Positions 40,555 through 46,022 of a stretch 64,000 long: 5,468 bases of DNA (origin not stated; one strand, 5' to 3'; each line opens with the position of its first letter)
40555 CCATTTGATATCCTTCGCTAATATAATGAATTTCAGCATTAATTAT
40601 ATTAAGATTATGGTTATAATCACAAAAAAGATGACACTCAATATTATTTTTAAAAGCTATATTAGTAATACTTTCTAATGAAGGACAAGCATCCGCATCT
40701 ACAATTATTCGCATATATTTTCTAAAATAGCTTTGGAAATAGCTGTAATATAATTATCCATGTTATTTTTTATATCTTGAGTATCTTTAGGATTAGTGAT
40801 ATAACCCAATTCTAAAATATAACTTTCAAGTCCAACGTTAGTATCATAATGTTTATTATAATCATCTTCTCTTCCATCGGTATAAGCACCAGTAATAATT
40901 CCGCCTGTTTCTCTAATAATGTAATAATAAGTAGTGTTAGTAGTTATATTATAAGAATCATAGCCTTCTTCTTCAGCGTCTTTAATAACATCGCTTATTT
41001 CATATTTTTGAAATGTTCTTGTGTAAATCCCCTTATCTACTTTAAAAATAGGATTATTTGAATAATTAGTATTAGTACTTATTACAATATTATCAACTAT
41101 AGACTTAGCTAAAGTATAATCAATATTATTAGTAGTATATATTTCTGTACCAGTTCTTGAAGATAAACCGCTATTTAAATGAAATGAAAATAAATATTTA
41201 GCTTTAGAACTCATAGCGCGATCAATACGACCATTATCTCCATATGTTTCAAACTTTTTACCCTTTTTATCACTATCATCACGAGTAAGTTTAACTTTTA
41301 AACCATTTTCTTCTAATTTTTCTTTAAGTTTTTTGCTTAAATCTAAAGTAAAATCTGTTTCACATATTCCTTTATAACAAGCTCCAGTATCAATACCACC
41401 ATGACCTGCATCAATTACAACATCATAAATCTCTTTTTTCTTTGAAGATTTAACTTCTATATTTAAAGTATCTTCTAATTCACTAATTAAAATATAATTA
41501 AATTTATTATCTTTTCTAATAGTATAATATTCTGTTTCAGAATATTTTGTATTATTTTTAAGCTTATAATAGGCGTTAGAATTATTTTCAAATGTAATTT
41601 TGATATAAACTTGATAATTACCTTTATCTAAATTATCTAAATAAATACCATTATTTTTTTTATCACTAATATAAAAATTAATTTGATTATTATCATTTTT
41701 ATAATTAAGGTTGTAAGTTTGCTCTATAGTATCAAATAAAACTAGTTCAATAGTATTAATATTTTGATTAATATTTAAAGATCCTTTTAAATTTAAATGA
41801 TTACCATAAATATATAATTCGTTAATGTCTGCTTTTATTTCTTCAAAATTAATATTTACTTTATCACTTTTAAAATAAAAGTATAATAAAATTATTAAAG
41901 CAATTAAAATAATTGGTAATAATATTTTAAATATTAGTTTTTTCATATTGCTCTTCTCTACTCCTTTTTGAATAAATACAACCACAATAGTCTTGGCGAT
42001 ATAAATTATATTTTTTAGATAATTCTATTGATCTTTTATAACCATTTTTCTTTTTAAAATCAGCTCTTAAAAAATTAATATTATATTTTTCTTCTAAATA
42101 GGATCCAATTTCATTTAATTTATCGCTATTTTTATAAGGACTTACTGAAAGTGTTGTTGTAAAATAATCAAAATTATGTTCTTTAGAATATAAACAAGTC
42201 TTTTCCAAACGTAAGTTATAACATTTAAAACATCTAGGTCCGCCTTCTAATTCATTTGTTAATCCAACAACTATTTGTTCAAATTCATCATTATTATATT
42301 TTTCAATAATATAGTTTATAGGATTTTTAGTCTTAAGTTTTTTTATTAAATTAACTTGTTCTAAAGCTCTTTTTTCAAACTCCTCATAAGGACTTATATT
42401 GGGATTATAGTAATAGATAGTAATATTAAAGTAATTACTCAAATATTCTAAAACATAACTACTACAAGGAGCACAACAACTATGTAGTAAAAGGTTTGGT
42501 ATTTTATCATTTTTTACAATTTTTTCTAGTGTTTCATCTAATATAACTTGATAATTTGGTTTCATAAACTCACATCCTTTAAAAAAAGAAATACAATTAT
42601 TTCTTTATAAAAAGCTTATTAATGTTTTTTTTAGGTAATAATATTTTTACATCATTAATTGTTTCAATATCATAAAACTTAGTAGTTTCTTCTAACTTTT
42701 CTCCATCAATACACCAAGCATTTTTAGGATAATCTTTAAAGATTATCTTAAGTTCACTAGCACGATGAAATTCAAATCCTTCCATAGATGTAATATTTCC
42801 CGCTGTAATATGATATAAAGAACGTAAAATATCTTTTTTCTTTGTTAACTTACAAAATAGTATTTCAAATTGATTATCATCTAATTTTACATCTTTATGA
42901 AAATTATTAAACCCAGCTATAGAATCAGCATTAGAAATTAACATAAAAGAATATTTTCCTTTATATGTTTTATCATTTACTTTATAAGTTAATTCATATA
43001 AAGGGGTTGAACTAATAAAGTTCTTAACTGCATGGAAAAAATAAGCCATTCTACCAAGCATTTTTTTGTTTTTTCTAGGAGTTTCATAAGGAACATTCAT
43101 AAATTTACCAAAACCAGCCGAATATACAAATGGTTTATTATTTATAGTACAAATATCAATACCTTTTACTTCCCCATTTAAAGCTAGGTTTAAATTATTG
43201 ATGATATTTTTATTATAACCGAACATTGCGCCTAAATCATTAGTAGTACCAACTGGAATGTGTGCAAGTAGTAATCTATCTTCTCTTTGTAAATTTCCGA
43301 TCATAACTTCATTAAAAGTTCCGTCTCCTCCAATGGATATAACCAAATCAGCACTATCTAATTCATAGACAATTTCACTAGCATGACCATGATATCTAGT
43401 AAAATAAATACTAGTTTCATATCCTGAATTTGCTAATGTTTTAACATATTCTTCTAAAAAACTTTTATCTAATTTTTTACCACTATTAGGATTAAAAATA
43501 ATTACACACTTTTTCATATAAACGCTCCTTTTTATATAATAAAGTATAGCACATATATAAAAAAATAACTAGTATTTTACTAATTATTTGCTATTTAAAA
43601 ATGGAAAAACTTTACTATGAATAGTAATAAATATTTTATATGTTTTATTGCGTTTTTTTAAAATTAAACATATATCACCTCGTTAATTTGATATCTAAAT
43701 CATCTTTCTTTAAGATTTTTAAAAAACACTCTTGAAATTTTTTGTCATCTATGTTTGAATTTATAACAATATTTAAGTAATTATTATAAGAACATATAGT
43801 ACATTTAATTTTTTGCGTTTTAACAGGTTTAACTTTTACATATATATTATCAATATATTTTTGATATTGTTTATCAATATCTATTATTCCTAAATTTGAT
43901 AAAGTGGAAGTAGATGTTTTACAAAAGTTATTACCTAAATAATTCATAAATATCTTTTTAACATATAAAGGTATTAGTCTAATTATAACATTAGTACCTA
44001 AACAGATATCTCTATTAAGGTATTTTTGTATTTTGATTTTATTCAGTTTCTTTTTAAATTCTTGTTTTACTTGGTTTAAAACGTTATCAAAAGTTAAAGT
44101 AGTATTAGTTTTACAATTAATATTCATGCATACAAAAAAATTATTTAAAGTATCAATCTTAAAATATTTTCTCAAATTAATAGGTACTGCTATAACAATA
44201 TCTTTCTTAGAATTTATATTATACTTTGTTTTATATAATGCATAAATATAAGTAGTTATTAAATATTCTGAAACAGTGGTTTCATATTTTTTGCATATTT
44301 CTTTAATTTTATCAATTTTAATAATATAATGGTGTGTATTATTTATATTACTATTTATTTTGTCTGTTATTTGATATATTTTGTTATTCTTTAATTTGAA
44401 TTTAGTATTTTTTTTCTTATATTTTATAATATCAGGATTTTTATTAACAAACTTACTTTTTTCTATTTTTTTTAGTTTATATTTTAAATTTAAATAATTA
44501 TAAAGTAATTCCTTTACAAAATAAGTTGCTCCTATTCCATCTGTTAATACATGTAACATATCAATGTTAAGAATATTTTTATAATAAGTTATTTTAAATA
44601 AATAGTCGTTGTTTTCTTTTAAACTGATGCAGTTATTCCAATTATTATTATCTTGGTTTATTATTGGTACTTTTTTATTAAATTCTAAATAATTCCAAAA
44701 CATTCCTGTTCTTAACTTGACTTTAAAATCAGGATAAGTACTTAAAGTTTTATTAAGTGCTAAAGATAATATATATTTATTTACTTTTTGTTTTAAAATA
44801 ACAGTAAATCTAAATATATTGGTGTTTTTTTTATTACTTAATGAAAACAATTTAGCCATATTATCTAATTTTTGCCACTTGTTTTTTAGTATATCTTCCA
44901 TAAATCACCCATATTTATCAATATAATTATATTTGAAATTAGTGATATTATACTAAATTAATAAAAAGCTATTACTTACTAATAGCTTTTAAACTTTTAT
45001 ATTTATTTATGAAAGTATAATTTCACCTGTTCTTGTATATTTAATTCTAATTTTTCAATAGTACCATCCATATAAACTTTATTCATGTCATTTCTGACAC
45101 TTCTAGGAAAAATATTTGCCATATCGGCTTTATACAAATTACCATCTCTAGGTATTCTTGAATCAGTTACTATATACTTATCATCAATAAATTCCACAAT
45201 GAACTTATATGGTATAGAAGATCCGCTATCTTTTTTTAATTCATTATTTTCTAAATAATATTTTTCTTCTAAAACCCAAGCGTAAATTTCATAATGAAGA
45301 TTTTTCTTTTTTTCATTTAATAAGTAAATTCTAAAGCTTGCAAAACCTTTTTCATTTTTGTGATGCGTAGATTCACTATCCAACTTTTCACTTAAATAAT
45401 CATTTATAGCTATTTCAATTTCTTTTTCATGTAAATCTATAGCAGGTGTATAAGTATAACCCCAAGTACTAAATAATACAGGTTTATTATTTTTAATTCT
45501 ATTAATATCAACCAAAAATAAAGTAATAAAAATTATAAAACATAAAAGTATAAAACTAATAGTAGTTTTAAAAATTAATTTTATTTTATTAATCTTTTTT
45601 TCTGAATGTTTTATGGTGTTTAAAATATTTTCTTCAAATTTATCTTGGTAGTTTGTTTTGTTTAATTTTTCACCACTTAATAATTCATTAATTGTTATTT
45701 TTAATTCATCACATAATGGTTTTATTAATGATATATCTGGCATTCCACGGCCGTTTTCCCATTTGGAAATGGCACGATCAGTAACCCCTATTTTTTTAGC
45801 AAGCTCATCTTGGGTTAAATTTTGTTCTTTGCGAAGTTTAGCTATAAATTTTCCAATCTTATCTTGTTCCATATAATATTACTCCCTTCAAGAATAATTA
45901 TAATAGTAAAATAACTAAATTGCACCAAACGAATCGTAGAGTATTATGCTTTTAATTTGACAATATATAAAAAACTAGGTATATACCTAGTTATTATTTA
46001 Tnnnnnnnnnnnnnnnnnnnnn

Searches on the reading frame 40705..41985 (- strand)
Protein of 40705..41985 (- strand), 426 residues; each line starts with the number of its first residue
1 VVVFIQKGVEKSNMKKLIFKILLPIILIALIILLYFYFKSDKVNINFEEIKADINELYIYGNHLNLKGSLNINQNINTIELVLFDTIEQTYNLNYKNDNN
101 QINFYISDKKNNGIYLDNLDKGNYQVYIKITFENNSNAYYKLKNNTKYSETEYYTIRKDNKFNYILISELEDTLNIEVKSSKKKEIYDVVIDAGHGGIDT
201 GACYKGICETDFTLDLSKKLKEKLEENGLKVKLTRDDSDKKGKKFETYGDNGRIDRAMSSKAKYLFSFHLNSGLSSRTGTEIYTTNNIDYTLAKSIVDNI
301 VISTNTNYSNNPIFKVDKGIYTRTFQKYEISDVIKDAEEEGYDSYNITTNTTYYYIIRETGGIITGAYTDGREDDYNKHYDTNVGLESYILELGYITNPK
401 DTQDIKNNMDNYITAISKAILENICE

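Call 89: search_protein_families(library=pfam, proteins=[window:40705-41985:-], max_evalue=0.00001)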
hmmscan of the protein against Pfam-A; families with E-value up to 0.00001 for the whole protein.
window:40705-41985:- (426 aa): 1 family
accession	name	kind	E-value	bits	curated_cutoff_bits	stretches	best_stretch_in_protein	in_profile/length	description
PF01520.23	Amidase_3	-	1.4e-26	94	27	1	189-324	1-127/174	N-acetylmuramoyl-L-alanine amidase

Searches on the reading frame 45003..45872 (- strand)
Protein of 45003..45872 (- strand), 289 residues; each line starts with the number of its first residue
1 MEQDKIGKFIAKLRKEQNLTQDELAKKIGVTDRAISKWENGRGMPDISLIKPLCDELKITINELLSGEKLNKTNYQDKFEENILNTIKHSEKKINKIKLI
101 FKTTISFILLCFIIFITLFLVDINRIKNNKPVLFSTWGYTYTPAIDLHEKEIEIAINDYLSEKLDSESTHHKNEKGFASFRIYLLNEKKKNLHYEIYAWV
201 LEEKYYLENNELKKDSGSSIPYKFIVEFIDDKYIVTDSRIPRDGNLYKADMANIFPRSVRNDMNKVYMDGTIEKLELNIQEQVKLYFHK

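Call 90: search_protein_families(library=phrogs, proteins=[window:45003-45872:-], max_evalue=0.00001)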
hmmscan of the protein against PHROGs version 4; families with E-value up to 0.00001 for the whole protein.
window:45003-45872:- (289 aa): 14 families
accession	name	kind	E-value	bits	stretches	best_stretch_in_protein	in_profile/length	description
phrog_3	-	transcription regulation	1.8e-16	62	1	2-203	85-270/430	transcriptional repressor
phrog_8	-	transcription regulation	1.9e-16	61.5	1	4-111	75-193/346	transcriptional regulator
phrog_4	-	transcription regulation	7.2e-13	49.3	1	4-88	131-205/400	transcriptional repressor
phrog_2967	-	transcription regulation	1.5e-12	48.5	1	3-84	8-84/225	transcriptional regulator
phrog_1373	-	transcription regulation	2.3e-12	48.2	1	7-76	65-135/166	transcriptional regulator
phrog_2439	-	transcription regulation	9.6e-11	42.2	1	6-98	8-99/367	transcriptional regulator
phrog_4836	-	transcription regulation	3.5e-10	40.8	1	8-100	78-170/194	CII-like regulator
phrog_5823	-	transcription regulation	1.2e-08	35.5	1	4-76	5-78/404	transcriptional regulator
phrog_638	-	transcription regulation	3.4e-07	31.2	1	5-59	3-58/145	transcriptional regulator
phrog_2104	-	unknown function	6e-07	30.6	1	10-46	44-80/103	-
phrog_2328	-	transcription regulation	8.5e-07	29.8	1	4-69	14-79/128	transcriptional repressor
phrog_7950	-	transcription regulation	1.5e-06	29.1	1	13-40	15-42/68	transcriptional repressor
phrog_1994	-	DNA, RNA and nucleotide metabolism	5.7e-06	27.4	0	10-78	4-73/170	DNA binding protein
phrog_35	-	transcription regulation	8.8e-06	26.9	0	20-64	88-133/181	transcriptional repressor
